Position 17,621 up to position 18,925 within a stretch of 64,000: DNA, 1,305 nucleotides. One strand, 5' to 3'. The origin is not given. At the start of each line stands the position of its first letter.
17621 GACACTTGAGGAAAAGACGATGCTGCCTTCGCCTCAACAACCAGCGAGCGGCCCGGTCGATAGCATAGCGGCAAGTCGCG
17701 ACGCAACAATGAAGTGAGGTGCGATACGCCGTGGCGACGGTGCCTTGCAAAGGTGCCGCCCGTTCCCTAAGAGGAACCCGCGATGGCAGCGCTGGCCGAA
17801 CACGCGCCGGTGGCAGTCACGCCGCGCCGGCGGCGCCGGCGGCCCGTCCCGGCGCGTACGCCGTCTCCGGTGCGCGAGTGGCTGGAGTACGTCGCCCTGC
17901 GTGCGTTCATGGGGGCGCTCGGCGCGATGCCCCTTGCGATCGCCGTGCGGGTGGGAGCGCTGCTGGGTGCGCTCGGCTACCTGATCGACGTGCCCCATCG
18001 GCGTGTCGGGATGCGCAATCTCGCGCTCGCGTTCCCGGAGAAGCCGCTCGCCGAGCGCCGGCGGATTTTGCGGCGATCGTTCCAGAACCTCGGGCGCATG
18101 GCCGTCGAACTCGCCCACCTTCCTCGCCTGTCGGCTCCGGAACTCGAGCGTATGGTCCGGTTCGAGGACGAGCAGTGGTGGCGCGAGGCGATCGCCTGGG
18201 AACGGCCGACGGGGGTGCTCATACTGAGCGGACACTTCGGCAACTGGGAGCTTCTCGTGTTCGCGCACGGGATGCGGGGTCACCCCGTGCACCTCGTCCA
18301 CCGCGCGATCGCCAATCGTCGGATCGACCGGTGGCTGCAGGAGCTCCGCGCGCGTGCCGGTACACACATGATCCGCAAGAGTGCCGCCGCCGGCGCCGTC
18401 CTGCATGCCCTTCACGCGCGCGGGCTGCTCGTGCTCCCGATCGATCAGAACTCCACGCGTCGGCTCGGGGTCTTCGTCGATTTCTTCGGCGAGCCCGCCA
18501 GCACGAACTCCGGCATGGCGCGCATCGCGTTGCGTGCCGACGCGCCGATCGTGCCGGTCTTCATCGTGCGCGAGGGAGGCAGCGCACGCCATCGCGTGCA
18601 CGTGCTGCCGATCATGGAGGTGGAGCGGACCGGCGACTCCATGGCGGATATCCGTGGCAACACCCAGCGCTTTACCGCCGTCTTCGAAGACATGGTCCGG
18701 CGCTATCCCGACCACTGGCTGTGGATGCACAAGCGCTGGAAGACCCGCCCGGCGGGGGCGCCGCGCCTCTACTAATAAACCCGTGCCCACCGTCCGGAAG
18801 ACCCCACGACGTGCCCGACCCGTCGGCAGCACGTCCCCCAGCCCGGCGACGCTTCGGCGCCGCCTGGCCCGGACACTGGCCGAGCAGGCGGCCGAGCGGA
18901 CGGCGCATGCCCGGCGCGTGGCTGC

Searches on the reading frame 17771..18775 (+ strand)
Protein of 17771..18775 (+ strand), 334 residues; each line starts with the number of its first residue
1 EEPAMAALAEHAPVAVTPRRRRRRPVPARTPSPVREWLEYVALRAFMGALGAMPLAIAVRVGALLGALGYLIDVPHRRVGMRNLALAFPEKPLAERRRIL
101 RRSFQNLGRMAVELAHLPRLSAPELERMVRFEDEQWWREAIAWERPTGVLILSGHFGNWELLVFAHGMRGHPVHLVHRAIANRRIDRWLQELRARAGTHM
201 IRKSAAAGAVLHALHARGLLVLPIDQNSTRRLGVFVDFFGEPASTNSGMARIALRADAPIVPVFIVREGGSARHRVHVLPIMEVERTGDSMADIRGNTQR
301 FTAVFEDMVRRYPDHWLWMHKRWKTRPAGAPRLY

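Call 63: search_protein_families(library=pfam, proteins=[window:17771-18775:+], max_evalue=0.00001)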
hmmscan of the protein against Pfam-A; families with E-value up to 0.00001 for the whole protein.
window:17771-18775:+ (334 aa): 1 family
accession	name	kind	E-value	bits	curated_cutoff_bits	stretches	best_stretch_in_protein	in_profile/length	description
PF03279.18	Lip_A_acyltrans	-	2.5e-50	171.8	22.3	1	35-325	12-295/295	Bacterial lipid A biosynthesis acyltransferase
